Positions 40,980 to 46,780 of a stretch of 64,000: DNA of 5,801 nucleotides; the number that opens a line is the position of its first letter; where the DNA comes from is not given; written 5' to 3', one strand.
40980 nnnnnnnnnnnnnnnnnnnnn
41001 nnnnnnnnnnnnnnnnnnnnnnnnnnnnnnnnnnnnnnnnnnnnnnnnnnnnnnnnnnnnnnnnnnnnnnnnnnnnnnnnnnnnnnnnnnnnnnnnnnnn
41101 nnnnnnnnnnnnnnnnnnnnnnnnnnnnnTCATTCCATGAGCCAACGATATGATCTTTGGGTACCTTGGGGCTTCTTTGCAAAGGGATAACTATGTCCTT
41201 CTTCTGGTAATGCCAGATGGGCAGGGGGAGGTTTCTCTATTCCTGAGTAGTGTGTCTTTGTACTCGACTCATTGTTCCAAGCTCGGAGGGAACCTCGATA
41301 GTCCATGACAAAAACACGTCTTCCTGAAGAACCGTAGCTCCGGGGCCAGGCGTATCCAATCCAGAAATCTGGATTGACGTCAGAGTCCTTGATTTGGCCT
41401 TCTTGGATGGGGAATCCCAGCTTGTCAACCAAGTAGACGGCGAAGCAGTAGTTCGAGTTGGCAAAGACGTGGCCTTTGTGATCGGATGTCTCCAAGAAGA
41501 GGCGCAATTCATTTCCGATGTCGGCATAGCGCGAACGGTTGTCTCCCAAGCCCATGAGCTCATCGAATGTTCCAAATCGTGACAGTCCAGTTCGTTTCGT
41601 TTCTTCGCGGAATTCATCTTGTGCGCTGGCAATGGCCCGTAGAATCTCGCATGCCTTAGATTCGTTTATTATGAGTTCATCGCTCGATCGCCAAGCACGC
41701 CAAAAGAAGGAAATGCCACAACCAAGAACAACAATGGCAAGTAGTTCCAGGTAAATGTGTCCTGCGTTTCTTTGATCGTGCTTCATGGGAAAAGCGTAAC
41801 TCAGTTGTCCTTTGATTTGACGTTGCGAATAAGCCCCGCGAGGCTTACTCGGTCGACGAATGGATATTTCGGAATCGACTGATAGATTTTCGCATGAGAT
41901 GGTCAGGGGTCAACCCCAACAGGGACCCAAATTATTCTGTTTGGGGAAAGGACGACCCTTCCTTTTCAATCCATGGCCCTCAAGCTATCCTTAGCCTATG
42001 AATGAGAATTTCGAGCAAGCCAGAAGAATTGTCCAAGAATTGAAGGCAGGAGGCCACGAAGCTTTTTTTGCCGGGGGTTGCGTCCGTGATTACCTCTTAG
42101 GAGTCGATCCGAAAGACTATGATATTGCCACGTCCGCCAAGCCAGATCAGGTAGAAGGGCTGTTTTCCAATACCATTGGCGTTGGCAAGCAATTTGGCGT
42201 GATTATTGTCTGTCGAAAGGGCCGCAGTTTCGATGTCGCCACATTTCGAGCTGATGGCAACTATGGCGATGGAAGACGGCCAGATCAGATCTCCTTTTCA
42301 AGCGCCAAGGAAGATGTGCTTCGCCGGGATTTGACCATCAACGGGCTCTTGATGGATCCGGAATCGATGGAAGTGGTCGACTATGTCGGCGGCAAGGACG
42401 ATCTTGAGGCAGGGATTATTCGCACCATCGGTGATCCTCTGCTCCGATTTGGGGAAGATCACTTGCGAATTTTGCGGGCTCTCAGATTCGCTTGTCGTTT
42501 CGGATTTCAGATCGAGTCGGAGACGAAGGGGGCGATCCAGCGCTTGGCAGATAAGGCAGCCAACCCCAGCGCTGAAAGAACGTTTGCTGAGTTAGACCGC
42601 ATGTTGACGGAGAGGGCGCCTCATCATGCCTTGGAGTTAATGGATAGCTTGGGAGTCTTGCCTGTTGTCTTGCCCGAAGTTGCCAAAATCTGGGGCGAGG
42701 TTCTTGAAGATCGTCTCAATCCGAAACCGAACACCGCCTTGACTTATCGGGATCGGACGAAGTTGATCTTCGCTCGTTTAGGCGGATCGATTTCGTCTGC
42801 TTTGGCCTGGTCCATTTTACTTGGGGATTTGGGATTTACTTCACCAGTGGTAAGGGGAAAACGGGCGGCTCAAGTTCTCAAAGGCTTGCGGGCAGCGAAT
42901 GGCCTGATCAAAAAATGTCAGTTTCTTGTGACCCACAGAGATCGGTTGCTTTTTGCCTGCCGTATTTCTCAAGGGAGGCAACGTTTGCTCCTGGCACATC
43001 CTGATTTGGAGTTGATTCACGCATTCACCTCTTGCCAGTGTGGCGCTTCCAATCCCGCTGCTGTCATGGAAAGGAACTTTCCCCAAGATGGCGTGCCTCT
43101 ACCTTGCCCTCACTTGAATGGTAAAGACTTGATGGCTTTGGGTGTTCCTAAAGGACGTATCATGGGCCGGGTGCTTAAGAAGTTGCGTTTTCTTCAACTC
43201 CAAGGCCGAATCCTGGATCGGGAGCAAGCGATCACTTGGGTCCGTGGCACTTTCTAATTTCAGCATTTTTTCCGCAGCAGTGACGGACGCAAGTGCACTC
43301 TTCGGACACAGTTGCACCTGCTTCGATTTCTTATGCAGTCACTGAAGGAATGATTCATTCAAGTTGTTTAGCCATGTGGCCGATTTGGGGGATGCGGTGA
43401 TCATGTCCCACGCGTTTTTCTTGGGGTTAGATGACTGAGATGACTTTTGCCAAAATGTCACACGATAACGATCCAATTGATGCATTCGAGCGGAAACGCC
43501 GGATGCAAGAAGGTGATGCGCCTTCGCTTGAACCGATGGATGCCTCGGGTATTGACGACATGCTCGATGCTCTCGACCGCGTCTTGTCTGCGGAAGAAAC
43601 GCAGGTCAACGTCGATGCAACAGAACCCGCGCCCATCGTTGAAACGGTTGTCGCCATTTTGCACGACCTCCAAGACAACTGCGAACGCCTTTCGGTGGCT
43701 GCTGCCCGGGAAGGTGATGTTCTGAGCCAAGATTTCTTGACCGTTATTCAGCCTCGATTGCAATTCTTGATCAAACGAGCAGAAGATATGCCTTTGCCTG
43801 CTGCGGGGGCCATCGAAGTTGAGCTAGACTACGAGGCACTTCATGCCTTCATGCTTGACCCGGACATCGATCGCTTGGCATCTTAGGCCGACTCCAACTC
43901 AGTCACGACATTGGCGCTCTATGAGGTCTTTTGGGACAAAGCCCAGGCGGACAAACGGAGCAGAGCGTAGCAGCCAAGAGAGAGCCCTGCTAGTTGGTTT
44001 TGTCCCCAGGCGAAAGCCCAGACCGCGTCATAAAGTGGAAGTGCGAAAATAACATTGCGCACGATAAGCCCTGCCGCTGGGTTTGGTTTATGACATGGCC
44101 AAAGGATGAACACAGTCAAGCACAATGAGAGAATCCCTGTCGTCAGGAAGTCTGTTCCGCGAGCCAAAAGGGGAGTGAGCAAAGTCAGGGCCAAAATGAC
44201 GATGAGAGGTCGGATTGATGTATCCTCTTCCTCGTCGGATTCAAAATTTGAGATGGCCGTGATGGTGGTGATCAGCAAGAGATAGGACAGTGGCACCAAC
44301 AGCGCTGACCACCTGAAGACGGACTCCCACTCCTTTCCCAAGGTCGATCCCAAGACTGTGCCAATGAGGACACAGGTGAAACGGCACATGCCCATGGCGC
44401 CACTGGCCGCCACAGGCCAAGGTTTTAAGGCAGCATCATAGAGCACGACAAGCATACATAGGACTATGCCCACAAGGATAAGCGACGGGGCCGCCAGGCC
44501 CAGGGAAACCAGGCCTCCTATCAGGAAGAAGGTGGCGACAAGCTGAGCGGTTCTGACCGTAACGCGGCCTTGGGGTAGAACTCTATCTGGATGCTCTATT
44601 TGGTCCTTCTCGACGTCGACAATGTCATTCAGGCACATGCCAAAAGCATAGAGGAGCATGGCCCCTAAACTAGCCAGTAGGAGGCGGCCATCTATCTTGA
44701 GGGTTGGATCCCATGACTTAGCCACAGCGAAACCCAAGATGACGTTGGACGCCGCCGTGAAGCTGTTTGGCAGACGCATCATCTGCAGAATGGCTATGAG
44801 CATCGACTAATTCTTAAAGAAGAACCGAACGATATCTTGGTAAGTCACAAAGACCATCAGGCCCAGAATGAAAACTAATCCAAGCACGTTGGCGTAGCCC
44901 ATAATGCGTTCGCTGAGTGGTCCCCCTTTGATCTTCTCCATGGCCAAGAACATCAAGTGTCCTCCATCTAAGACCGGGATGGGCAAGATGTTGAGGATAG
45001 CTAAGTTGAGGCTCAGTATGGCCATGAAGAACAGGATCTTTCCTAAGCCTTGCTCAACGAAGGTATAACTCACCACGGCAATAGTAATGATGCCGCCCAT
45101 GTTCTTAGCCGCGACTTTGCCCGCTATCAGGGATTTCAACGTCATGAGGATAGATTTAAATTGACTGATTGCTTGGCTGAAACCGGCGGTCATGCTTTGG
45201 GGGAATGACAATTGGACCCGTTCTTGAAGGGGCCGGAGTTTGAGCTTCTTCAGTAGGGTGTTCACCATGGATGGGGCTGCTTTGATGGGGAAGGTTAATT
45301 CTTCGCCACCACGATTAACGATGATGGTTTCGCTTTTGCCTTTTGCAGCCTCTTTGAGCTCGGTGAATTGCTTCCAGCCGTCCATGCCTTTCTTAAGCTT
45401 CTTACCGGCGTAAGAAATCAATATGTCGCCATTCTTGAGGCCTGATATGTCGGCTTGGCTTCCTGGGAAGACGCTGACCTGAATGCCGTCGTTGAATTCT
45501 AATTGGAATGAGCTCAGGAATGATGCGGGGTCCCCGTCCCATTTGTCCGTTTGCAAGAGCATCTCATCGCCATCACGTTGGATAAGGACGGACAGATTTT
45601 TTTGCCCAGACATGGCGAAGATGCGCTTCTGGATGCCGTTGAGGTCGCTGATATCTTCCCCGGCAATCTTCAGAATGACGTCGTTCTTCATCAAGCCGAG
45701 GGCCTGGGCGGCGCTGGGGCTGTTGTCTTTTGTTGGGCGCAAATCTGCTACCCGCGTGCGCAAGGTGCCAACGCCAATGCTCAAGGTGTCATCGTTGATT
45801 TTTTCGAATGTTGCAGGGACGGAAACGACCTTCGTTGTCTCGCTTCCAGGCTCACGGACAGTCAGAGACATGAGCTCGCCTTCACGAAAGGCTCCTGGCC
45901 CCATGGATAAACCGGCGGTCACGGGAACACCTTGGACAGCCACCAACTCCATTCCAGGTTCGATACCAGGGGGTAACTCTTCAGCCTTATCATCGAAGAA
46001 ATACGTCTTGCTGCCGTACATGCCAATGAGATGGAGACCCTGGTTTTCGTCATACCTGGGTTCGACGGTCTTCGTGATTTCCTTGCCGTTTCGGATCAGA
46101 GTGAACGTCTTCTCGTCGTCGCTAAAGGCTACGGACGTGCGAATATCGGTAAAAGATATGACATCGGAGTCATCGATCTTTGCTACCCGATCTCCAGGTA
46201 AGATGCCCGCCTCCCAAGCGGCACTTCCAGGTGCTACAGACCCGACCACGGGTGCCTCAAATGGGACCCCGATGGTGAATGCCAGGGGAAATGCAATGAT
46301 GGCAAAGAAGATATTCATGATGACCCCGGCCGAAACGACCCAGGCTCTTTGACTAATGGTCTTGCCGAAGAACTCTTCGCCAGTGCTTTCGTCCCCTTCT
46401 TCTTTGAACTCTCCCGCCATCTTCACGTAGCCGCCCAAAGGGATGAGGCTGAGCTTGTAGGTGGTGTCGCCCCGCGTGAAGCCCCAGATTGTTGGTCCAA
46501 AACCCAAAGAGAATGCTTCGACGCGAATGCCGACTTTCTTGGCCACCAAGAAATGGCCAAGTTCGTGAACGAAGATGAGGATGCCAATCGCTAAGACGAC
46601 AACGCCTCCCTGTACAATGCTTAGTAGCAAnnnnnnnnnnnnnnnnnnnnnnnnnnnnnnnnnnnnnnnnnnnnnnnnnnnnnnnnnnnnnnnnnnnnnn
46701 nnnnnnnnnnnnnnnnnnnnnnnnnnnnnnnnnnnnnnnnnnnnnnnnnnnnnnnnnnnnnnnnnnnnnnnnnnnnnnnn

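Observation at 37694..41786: Translationally coupled trio: pilin-like protein plus two paralogous membrane-anchored dynamin-like GTPases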

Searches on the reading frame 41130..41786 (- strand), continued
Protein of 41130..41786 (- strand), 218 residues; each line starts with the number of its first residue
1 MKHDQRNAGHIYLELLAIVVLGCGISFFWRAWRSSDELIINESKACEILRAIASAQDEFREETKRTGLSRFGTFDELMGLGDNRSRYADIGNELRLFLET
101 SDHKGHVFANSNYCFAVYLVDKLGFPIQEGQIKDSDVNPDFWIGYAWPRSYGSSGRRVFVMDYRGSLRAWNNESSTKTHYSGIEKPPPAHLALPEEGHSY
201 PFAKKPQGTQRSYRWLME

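Call 75: find_encoding_contigs(protein=P0069, flank=7000, max_places=2)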
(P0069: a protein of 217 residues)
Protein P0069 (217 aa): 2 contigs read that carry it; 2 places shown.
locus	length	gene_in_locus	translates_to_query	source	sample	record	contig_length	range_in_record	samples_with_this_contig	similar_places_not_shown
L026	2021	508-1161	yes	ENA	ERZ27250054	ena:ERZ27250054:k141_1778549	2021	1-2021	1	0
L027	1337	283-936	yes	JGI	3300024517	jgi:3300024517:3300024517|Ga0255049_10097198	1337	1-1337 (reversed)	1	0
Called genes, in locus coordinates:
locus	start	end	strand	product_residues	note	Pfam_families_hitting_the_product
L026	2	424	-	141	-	?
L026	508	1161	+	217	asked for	-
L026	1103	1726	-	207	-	-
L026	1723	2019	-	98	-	?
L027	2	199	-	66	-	?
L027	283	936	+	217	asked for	-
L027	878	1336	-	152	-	?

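Call 85: search_protein_families(library=phrogs, proteins=[window:41130-41786:-], max_evalue=0.01)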
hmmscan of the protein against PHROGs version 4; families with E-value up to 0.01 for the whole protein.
window:41130-41786:- (218 aa): 0 families

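Call 86: search_protein_families(library=pfam, alignment_id=A5, max_evalue=0.01)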
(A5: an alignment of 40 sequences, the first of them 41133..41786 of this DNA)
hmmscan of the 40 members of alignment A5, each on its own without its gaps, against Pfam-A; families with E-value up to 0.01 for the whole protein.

A. member 1, window:41133-41786:- (218 aa): 0 families

B. families by the number of members that match (of 40 scanned): 3 families
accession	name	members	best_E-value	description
PF11453.13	DUF2950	14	1.9e-09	Protein of unknown function (DUF2950)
PF07963.17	N_methyl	9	3.2e-10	Prokaryotic N-terminal methylation motif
PF10812.13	DUF2561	1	0.0031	Protein of unknown function (DUF2561)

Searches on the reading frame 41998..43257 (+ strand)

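Call 11: search_protein_families(library=pfam, proteins=[window:41998-43257:+], max_evalue=0.001)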
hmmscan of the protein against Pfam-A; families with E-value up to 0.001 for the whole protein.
window:41998-43257:+ (419 aa): 3 families
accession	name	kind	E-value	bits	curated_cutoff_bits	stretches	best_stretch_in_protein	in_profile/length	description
PF01743.26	PolyA_pol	-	5.3e-35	120.9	23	1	22-142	1-126/126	Poly A polymerase head domain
PF12627.12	PolyA_pol_RNAbd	-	1.8e-14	53.7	22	1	169-229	1-61/64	Probable RNA and SrmB- binding site of polymerase A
PF13735.12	tRNA_NucTran2_2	-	0.00031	21.2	27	0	373-412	105-145/149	tRNA nucleotidyltransferase domain 2 putative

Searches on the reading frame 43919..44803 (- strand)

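Call 11: search_protein_families(library=pfam, proteins=[window:43919-44803:-], max_evalue=0.001)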
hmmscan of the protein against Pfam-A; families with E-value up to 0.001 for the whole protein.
window:43919-44803:- (294 aa): 1 family
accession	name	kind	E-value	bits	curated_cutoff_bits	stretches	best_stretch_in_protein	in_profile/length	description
PF01040.23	UbiA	-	1.8e-18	67.2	34.2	1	21-263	5-231/250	UbiA prenyltransferase family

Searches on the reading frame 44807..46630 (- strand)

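Call 11: search_protein_families(library=pfam, proteins=[window:44807-46630:-], max_evalue=0.001)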
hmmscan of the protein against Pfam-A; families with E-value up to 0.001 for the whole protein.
window:44807-46630:- (607 aa): 4 families
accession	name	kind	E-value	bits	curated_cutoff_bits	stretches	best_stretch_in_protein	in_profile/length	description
PF02163.28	Peptidase_M50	-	1.5e-62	211.3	27.2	1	12-590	3-220/221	Peptidase family M50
PF17820.7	PDZ_6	-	6e-18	64.8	27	1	128-177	1-50/54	PDZ domain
PF13180.12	PDZ_2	-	1.1e-17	64.5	27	2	127-189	14-78/80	PDZ domain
PF00595.29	PDZ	-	2e-11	44.5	23.2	0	128-163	28-63/81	PDZ domain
